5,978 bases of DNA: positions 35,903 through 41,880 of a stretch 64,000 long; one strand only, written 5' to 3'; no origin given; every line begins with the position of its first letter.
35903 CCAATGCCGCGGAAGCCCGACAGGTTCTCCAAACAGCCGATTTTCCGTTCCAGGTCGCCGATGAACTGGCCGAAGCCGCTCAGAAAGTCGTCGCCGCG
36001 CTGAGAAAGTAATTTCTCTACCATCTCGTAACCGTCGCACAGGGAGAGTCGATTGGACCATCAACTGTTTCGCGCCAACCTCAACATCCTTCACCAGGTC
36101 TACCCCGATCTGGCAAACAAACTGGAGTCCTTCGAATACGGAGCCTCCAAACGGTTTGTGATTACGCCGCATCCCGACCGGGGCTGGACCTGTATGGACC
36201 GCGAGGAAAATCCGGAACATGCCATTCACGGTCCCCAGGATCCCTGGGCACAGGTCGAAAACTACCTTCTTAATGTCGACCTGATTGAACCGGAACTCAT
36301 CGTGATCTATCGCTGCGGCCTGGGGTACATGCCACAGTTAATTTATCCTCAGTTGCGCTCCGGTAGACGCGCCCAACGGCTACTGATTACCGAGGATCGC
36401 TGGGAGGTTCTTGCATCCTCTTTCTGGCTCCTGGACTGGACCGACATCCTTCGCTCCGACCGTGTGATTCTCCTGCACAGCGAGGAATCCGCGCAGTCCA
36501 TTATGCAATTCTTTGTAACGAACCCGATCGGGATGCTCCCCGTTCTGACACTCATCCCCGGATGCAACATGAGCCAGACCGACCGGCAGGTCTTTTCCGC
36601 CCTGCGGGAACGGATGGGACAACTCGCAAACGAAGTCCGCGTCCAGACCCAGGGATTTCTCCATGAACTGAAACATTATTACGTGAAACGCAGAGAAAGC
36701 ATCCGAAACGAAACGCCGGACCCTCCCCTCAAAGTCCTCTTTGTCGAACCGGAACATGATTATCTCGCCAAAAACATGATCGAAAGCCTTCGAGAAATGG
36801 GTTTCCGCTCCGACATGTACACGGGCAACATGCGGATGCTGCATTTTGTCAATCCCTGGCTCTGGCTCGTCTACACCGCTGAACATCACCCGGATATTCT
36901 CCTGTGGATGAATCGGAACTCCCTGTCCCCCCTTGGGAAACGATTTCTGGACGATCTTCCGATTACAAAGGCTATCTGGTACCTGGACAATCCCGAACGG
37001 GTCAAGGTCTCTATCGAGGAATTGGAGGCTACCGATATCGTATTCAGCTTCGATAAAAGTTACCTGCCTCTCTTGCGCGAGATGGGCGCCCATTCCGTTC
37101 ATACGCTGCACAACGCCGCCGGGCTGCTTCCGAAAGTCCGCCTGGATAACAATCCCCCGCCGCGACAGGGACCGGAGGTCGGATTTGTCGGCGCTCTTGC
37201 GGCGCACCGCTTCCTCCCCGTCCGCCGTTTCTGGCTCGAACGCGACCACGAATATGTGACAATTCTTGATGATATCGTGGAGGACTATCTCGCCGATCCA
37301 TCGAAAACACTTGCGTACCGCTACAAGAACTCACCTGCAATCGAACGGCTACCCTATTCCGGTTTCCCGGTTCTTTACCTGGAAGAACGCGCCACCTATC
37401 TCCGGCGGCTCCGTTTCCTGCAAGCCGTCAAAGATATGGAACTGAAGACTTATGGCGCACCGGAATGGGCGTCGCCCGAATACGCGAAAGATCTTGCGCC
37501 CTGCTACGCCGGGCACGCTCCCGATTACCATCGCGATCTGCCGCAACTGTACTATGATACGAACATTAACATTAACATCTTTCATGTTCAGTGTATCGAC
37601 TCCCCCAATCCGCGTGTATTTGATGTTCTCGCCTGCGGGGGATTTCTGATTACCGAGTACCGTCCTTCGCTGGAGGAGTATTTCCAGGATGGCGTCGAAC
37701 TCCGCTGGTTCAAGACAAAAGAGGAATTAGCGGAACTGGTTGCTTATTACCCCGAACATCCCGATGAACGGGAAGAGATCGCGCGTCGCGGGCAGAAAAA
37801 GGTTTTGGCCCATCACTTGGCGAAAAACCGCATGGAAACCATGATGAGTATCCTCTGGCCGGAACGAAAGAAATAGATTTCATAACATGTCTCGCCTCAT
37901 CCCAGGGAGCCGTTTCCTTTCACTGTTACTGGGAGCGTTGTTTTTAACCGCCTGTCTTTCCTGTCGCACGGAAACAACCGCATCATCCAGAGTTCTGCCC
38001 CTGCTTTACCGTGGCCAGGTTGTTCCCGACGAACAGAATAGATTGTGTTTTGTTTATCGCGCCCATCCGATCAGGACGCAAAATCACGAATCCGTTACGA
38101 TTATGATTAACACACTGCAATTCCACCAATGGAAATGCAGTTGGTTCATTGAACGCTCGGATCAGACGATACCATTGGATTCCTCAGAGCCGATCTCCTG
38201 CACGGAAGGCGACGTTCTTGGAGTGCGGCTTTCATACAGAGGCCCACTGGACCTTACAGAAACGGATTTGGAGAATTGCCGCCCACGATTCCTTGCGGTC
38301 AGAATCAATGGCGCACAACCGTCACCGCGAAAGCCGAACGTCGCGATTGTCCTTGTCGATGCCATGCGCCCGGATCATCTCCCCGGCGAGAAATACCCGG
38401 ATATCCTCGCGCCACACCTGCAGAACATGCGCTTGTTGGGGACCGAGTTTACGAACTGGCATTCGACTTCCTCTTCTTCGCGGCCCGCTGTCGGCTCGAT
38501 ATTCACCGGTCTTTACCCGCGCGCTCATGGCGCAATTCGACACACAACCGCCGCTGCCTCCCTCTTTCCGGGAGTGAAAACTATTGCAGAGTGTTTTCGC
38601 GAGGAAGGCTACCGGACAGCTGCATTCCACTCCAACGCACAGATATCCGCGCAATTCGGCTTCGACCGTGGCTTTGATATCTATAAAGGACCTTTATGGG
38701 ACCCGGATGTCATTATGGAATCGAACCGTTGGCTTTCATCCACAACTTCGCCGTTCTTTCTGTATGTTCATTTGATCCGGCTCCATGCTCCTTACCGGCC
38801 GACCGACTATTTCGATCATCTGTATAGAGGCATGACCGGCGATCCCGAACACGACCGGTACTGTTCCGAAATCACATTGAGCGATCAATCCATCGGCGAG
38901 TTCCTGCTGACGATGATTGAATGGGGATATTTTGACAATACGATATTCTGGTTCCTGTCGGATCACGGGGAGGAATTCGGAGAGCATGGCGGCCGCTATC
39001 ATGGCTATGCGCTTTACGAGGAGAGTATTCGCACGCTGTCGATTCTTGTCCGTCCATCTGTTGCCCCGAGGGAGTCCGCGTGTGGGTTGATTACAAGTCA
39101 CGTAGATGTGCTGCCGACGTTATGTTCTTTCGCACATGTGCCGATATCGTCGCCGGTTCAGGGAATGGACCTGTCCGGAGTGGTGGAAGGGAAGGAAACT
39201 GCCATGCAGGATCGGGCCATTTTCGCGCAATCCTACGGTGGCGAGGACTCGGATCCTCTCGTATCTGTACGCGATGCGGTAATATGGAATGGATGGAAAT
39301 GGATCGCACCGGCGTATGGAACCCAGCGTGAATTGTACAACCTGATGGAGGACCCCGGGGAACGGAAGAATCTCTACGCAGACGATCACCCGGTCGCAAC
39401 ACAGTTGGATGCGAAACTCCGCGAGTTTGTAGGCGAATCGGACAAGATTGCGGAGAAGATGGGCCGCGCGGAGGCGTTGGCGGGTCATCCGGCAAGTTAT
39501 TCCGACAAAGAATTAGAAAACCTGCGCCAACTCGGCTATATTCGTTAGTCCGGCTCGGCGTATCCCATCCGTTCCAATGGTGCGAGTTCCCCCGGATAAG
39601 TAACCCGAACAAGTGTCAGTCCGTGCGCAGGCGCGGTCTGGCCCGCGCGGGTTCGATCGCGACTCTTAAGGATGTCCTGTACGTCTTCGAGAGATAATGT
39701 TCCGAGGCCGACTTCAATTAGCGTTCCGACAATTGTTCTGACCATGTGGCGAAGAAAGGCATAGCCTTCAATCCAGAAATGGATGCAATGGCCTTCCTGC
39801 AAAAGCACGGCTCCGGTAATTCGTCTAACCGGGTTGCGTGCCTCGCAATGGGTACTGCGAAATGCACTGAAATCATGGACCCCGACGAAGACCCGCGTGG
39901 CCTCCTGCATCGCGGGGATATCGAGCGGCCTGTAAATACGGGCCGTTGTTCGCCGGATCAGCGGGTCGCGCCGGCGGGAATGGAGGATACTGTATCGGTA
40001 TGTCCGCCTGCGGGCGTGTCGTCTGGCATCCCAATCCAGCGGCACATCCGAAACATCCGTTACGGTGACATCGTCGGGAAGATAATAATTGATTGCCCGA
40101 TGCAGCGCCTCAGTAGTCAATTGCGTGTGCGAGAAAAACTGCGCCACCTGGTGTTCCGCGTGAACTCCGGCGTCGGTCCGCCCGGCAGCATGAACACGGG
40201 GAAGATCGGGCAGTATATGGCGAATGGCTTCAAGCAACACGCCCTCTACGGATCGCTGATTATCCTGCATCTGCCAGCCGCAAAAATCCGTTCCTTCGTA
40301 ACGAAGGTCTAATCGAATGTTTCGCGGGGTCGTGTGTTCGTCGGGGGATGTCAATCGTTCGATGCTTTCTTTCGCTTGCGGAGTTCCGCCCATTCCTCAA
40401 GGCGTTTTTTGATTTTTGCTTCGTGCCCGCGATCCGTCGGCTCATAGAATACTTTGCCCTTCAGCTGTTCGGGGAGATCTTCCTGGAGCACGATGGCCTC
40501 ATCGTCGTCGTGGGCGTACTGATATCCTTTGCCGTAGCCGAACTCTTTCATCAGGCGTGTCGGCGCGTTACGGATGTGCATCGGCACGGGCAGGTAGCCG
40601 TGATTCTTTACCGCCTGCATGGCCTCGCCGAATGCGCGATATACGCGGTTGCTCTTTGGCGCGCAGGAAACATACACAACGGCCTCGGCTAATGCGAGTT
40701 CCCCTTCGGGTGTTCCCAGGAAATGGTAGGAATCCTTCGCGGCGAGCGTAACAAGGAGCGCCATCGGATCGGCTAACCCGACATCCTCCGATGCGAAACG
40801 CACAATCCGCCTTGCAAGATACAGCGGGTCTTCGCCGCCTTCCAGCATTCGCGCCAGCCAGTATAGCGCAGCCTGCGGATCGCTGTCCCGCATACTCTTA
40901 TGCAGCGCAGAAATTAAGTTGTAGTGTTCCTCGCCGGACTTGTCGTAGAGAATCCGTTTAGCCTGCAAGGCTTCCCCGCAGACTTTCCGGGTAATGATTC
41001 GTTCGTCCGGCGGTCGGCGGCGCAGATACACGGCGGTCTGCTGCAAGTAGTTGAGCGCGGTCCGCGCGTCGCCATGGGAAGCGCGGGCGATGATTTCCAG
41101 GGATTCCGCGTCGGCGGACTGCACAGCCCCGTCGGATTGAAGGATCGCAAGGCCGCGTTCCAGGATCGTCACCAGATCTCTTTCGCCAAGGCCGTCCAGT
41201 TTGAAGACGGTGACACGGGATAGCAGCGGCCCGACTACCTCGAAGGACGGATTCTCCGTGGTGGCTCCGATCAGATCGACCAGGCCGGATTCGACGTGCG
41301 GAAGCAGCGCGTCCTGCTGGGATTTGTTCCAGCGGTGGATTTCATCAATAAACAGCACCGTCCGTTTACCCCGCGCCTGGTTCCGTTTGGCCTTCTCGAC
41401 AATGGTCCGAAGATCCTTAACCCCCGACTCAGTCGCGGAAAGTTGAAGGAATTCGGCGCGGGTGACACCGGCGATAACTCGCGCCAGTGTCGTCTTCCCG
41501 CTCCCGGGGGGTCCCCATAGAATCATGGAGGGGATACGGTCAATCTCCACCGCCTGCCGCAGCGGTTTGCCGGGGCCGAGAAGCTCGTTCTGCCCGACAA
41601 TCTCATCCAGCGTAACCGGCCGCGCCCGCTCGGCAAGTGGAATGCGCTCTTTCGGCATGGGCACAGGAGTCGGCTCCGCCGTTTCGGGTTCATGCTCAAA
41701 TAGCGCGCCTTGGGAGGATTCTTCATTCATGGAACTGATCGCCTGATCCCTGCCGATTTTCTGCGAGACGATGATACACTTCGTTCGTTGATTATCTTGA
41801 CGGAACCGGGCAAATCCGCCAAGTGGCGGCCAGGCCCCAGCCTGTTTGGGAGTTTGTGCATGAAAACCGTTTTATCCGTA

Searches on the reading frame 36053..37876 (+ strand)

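Call 58: search_protein_families(library=pfam, proteins=[window:36053-37876:+], max_evalue=0.00001)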
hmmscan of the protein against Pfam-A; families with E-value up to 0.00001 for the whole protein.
window:36053-37876:+ (607 aa): 1 family
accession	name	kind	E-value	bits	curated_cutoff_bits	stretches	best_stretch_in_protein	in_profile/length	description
PF13524.12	Glyco_trans_1_2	-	1.7e-33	116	25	1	452-598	2-143/144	Glycosyl transferase-like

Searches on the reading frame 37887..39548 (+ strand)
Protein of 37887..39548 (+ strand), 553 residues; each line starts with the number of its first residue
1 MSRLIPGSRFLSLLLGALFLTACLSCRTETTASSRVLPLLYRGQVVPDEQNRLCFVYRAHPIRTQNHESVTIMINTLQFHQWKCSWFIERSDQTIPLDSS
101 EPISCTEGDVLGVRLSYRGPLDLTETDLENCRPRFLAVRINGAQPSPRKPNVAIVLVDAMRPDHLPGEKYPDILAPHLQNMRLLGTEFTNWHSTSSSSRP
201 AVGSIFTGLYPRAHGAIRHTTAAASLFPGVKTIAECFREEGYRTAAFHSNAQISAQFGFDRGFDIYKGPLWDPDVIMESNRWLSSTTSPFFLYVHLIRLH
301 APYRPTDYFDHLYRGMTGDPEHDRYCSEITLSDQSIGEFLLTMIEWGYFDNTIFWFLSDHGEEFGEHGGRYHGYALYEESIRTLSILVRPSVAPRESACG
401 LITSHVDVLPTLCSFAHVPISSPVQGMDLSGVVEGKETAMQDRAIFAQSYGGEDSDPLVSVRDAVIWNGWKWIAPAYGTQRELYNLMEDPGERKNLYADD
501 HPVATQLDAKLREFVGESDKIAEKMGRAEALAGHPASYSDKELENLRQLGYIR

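Call 58: search_protein_families(library=pfam, proteins=[window:37887-39548:+], max_evalue=0.00001)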
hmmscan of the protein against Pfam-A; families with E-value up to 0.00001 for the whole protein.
window:37887-39548:+ (553 aa): 3 families
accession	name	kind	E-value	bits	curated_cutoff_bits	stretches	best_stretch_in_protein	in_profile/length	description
PF00884.28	Sulfatase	-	9.3e-32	111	25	1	150-416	1-299/301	Sulfatase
PF16347.10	SGSH_C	-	6.5e-11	43.1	29.3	1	365-513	1-150/154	N-sulphoglucosamine sulphohydrolase, C-terminal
PF01663.27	Phosphodiest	-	1.9e-06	28.1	23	0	152-217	1-63/342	Type I phosphodiesterase / nucleotide pyrophosphatase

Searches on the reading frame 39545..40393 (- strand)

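Call 58: search_protein_families(library=pfam, proteins=[window:39545-40393:-], max_evalue=0.00001)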
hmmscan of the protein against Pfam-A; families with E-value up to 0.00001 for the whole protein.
window:39545-40393:- (282 aa): 1 family
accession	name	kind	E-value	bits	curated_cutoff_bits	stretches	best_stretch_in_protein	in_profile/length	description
PF01416.25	PseudoU_synth_1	-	3.6e-40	137.2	23.3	2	165-267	1-108/108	tRNA pseudouridine synthase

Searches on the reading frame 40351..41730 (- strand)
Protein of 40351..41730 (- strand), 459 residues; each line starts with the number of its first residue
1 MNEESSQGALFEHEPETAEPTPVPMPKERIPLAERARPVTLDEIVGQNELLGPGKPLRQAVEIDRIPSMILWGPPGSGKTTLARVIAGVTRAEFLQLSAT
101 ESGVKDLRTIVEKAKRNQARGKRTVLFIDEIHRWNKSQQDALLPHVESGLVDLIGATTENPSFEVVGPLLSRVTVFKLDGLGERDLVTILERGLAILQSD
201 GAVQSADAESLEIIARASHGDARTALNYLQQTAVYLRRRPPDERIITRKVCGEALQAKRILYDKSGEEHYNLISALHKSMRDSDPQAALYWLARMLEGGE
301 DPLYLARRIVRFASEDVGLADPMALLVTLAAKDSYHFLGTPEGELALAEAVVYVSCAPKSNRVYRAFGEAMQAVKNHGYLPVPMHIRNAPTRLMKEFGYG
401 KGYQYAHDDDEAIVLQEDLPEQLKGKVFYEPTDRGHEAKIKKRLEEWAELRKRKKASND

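Call 58: search_protein_families(library=pfam, proteins=[window:40351-41730:-], max_evalue=0.00001)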
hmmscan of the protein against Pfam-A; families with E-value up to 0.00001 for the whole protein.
window:40351-41730:- (459 aa): 6 families
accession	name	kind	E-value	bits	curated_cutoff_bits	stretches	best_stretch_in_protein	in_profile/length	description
PF12002.13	MgsA_C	-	1.4e-67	227.2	27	1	283-447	2-166/167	MgsA AAA+ ATPase C terminal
PF16193.11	AAA_assoc_2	-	1.7e-22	79.9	34.3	1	206-281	7-81/81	AAA C-terminal domain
PF00004.35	AAA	-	5.2e-16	59.7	21.2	1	69-172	1-122/131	ATPase family associated with various cellular activities (AAA)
PF05496.18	RuvB_N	-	6.7e-12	45.9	27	1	37-154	2-116/159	Holliday junction DNA helicase RuvB P-loop domain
PF13191.12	AAA_16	-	2.2e-07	32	32.6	0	60-87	18-45/167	AAA ATPase domain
PF07728.20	AAA_5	-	4e-07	30.5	22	1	69-147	2-91/139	AAA domain (dynein-related subfamily)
